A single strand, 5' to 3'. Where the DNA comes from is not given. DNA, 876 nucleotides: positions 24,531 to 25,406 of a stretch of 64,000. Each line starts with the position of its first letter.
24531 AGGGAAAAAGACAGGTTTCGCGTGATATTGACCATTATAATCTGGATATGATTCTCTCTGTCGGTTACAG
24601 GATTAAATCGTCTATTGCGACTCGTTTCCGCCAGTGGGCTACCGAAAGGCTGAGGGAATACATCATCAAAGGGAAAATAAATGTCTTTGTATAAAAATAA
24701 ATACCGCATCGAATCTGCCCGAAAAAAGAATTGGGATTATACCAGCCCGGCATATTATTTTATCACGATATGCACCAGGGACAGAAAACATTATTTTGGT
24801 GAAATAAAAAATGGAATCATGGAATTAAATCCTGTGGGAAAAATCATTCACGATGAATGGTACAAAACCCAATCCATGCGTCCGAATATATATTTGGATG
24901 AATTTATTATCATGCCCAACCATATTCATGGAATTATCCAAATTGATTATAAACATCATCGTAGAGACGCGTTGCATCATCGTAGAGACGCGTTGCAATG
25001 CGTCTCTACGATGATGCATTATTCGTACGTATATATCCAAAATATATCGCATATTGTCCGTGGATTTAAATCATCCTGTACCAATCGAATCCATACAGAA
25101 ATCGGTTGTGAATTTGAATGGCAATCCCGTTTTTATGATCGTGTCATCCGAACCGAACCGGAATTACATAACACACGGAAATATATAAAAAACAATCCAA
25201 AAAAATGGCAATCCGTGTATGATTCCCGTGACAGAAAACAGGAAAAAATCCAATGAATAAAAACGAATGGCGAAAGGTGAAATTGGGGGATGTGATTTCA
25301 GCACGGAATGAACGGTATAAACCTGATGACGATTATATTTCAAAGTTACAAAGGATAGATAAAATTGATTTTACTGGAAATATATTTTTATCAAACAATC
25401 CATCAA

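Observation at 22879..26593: Type I RM operon with a truncated rhuM and an IS200/RAYT-like transposase packed between hsdM and hsdS by start/stop overlaps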

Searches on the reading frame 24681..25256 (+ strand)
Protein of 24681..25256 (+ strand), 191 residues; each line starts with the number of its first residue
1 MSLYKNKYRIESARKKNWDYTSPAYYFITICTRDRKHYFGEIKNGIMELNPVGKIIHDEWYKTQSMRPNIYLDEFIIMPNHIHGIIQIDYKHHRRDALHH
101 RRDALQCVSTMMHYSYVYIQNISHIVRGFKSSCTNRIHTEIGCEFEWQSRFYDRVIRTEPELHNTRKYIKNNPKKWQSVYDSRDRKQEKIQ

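Call 3: search_protein_families(library=pfam, proteins=[window:24681-25256:+], max_evalue=0.01)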
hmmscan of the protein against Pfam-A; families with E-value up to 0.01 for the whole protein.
window:24681-25256:+ (191 aa): 1 family
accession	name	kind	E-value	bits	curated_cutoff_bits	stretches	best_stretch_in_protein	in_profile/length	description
PF01797.21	Y1_Tnp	-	0.00033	21.2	23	0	120-172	63-121/121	Transposase IS200 like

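Call 4: search_protein_families(library=ncbifam, proteins=[window:24681-25256:+], max_evalue=0.01)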
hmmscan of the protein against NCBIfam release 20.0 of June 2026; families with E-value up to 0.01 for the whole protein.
window:24681-25256:+ (191 aa): 1 family
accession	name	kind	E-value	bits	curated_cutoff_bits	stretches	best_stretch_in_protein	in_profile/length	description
NF047646.1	REP_Tyr_transpos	equivalog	2.3e-13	50.2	80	1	22-180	8-138/146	REP-associated tyrosine transposase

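Call 8: find_homologous_proteins(query=window:24681-25253:+, max_evalue=0.001)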
Query window:24681-25253:+ (191 aa): 5641 proteins with E <= 0.001 among 5648 candidates; the best 120 are listed.
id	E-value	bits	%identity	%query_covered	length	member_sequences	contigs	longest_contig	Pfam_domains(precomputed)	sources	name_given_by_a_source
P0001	9.5e-90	318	78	92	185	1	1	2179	-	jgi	jgi:putative transposase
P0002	8.7e-72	259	100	59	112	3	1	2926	-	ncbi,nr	ncbi:MAG: hypothetical protein KDK45_19650, partial [Leptospiraceae bacterium]|nr:hypothetical prote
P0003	5.4e-62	227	55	92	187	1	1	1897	PF01797.22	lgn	-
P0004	9.6e-52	194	55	93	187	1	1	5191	PF01797.22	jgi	jgi:REP element-mobilizing transposase RayT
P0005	1.4e-51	193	52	92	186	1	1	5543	-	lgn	-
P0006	9.9e-51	190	46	97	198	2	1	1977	PF01797.22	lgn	-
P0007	1.9e-50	189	42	99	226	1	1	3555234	PF01797.22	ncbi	ncbi:MAG: transposase [Candidatus Sericytochromatia bacterium]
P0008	2.9e-50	189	46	92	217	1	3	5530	-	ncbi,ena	-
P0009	1.1e-49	187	44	93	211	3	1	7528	PF01797.22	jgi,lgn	jgi:putative transposase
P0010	5.5e-49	185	35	93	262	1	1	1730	-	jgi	jgi:REP element-mobilizing transposase RayT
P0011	5.4e-48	181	49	92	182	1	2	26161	-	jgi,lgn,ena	-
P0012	5.7e-48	181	49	91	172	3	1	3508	PF01797.22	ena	-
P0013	6.0e-48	181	50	97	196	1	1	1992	-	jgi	-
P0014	7.7e-48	181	49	92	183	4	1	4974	-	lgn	-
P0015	1.3e-47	180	50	93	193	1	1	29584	-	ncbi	ncbi:MAG: hypothetical protein ABI472_11335 [Ginsengibacter sp.]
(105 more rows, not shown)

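Call 12: find_related_loci(query=A1, collection=genome_contigs, flank=4000)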
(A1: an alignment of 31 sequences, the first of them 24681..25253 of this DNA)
Query A1 (191 aa) in genome_contigs; peptide patterns used: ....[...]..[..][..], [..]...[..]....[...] (x = any residue, [..] = any of these).
600 stretches matched a pattern (row limit reached: there are more); 582 encode a relative of the query (tblastn E <= 1e-3); the best 80 are kept; 80 distinct loci.
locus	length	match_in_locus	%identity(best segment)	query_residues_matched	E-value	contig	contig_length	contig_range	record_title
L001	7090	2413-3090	42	1-190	9e-55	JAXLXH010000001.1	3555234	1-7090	MAG: Candidatus Sericytochromatia bacterium isolate STL-CYA2 C3.87.fa-1, whole genome shotgun sequence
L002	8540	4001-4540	49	1-176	2e-54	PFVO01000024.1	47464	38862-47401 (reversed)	MAG: Candidatus Moranbacteria bacterium CG_4_9_14_3_um_filter_44_28 CG_4_9_14_3_um_filter_150_scaffold_2367_c, whole gen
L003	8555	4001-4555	45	1-177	1e-50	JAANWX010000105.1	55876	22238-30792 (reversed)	MAG: Chloroflexota bacterium isolate SuakinDeep_MAG43_1 MAG431_105, whole genome shotgun sequence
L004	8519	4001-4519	49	4-177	3e-49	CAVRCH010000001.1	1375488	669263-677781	MAG: uncultured Cytophagales bacterium isolate MFD03250.bin.2.34 genome assembly, contig: contig_11921, whole genome sho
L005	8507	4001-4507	45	1-182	7e-49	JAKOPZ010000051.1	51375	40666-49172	MAG: Chloroflexota bacterium isolate all_maxbin.084 k201_132277, whole genome shotgun sequence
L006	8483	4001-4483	50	1-176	5e-48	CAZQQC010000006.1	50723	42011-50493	MAG TPA_asm: uncultured Melioribacter sp. isolate SRP093762_co1_172 genome assembly, contig: NODE_423_length_50723_cov_1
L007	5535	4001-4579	46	1-178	3e-47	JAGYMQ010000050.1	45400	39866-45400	MAG: Candidatus Cloacimonadota bacterium isolate M55B123 k51_2404629_flag_0_multi_331.0502_len_46591, whole genome shotg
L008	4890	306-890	42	1-184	5e-45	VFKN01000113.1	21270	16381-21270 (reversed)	MAG: Anaerolineaceae bacterium isolate Bin_61_3 c_000001567299, whole genome shotgun sequence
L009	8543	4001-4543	44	4-176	1e-44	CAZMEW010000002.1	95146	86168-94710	MAG TPA_asm: uncultured Gammaproteobacteria bacterium isolate SRP278252_co2_113 genome assembly, contig: NODE_316_length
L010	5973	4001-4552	43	4-176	1e-44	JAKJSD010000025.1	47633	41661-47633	Ancylomarina sp. DW003 25, whole genome shotgun sequence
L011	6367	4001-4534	46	4-177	1e-44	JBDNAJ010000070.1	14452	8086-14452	MAG: Candidatus Arcticimaribacter sp. isolate SCSW4.bin.39 k97_320277, whole genome shotgun sequence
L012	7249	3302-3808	40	2-177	2e-44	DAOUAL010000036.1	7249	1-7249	MAG TPA_asm: Anaerolineae bacterium isolate H63_652 k137_397113, whole genome shotgun sequence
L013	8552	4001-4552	43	4-177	7e-44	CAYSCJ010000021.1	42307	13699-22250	MAG TPA_asm: uncultured Taibaiella sp. isolate SRP220891_co3_154 genome assembly, contig: NODE_809_length_42307_cov_8.48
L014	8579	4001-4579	42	4-176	6e-44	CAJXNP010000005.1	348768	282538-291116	MAG TPA_asm: uncultured Cytophagales bacterium isolate SRR6201619_bin.14_MetaBAT_v2.12.1_MAG genome assembly, contig: NO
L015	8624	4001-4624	40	4-177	5e-44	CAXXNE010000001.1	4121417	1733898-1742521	MAG: uncultured Paludibacter sp. isolate c6dfa319-ced9-4a11-90c0-3e1197362bd4 genome assembly, contig: contig_1, whole g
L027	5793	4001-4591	40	1-177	6e-42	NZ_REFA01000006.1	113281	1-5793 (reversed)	Amniculibacterium aquaticum strain KYPW7 contig06, whole genome shotgun sequence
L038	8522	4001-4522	39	1-176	8e-40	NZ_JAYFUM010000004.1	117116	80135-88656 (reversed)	Arcicella rigui strain KCTC 23307 Arcicellarigui_MS23307_ctg004, whole genome shotgun sequence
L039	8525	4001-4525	41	1-176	1e-39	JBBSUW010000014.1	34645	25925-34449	MAG: Flavobacteriales bacterium isolate SVL2_sbin.58 SVL2_sbin.58_k141_1021641_length_34645_cov_10.0000, whole genome sh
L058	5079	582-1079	41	4-176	2e-38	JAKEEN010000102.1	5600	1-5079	MAG: Flammeovirgaceae bacterium isolate PMV_1.37 PMV_1.37.k101_427441, whole genome shotgun sequence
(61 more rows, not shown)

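Call 25: find_encoding_contigs(protein=P0001, flank=5000, max_places=4)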
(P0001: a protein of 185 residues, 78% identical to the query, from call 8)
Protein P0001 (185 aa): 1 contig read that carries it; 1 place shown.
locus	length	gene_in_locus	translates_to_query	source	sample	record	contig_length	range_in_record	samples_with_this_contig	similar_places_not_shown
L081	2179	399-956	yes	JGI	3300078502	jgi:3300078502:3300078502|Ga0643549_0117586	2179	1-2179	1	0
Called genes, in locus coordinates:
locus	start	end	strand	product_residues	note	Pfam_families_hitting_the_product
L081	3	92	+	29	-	?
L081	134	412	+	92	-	PF17761:DUF1016_N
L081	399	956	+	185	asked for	-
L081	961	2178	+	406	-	?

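Call 26: find_encoding_contigs(protein=P0002, flank=5000, max_places=4)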
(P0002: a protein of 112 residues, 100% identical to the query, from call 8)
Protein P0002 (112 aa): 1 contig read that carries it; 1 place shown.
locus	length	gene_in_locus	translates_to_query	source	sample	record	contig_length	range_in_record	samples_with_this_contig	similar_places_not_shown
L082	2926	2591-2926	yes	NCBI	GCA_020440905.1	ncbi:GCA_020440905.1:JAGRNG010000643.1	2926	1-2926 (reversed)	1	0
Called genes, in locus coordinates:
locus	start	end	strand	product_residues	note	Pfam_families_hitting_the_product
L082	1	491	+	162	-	?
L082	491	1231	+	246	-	PF07264:EI24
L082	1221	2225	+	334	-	PF07669:Eco57I (weak), PF02384:N6_Mtase, PF20473:MmeI_Mtase (faint)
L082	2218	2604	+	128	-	PF13310:Virulence_RhuM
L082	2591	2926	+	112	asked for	?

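Call 30: search_protein_families(library=pfam, proteins=[L081:961-2178:+, L081:134-412:+, L081:3-92:+], max_evalue=0.01)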
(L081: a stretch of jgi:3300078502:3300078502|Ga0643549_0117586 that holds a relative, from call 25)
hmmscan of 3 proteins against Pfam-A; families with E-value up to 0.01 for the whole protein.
L081:961-2178:+ (406 aa): 4 families
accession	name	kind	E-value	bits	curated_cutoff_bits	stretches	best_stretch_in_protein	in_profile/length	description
PF02384.22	N6_Mtase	-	3.9e-73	246.9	20.4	1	145-400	3-254/311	N-6 DNA Methylase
PF12161.14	HsdM_N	-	5.2e-23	82.6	24.5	1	6-133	1-135/135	HsdM N-terminal domain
PF01170.24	UPF0020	-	1.4e-05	25.3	22.3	1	180-280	20-133/197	RMKL-like, methyltransferase domain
PF07669.17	Eco57I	-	8e-05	23.2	25.3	1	238-356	47-163/171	Eco57I restriction-modification methylase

L081:134-412:+ (92 aa): 1 family
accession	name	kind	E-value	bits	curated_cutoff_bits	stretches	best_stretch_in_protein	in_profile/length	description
PF17761.7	DUF1016_N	-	1.3e-21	77.6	32.8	1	1-66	72-137/137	DUF1016 N-terminal domain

L081:3-92:+ (29 aa): 0 families

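Call 38: search_protein_families(library=pfam, alignment_id=A2, max_evalue=0.00001)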
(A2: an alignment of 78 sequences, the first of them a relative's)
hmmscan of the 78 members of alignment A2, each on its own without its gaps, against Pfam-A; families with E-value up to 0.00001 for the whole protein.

A. member 1, L001:1740-2114:- (125 aa): 1 family
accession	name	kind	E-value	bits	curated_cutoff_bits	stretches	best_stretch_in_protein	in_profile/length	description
PF00903.31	Glyoxalase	-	8.6e-06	26.6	20.6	0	17-121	7-121/121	Glyoxalase/Bleomycin resistance protein/Dioxygenase superfamily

B. families by the number of members that match (of 78 scanned): 102 families (the first 25 are shown)
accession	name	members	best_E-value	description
PF00270.35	DEAD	4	1.3e-12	DEAD/DEAH box helicase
PF04851.21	ResIII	3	9.1e-41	Type III restriction enzyme, res subunit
PF18766.7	SWI2_SNF2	3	8.9e-21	SWI2/SNF2 ATPase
PF00271.37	Helicase_C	3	3.6e-08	Helicase conserved C-terminal domain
PF07733.18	DNA_pol3_alpha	2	3.4e-53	Bacterial DNA polymerase III alpha NTPase domain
PF07992.20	Pyr_redox_2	2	1e-47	Pyridine nucleotide-disulphide oxidoreductase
PF00702.32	Hydrolase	2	4.7e-38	haloacid dehalogenase-like hydrolase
PF08463.15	EcoEI_R_C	2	4e-26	EcoEI R protein C-terminal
PF01420.25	Methylase_S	2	5.8e-25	Type I restriction modification DNA specificity domain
PF01266.30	DAO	2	1.8e-08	FAD dependent oxidoreductase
PF02514.21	CobN-Mg_chel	1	3.6e-233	CobN/Magnesium Chelatase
PF07971.18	Glyco_hydro_92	1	6e-107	Glycosyl hydrolase family 92 catalytic domain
PF00873.25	ACR_tran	1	1.4e-104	AcrB/AcrD/AcrF family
PF10566.15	Glyco_hydro_97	1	3.1e-99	Glycoside hydrolase 97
PF03781.23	FGE-sulfatase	1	4.4e-94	Sulfatase-modifying factor enzyme 1-like domain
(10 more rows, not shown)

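Call 39: search_protein_families(library=pfam, alignment_id=A3, max_evalue=0.00001)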
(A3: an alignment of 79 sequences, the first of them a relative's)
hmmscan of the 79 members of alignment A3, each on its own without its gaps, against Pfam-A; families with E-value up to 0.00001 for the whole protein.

A. member 1, L001:3480-4445:+ (322 aa): 1 family
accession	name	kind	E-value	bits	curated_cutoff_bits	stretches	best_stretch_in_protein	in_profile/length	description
PF00112.29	Peptidase_C1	-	5.3e-22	79.4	20.7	1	110-306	4-203/220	Papain family cysteine protease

B. families by the number of members that match (of 79 scanned): 105 families (the first 25 are shown)
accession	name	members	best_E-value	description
PF02384.22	N6_Mtase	5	1e-104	N-6 DNA Methylase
PF12161.14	HsdM_N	4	8e-24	HsdM N-terminal domain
PF07669.17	Eco57I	4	3.1e-11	Eco57I restriction-modification methylase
PF07992.20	Pyr_redox_2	3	1.7e-36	Pyridine nucleotide-disulphide oxidoreductase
PF01979.26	Amidohydro_1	3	8.3e-16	Amidohydrolase family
PF00070.33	Pyr_redox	3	4.6e-14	Pyridine nucleotide-disulphide oxidoreductase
PF13450.12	NAD_binding_8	3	1.6e-13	NAD(P)-binding Rossmann-like domain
PF00476.26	DNA_pol_A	2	7.9e-160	DNA polymerase family A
PF07969.17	Amidohydro_3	2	7.8e-98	Amidohydrolase family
PF01930.23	Cas_Cas4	2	1.3e-48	Domain of unknown function DUF83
PF01170.24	UPF0020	2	4.6e-43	RMKL-like, methyltransferase domain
PF14691.11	Fer4_20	2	3.1e-38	Dihydroprymidine dehydrogenase domain II, 4Fe-4S cluster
PF13376.11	OmdA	2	1.7e-18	Bacteriocin-protection, YdeI or OmpD-Associated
PF12705.13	PDDEXK_1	2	1.7e-10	PD-(D/E)XK nuclease superfamily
PF01266.30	DAO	2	2.7e-10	FAD dependent oxidoreductase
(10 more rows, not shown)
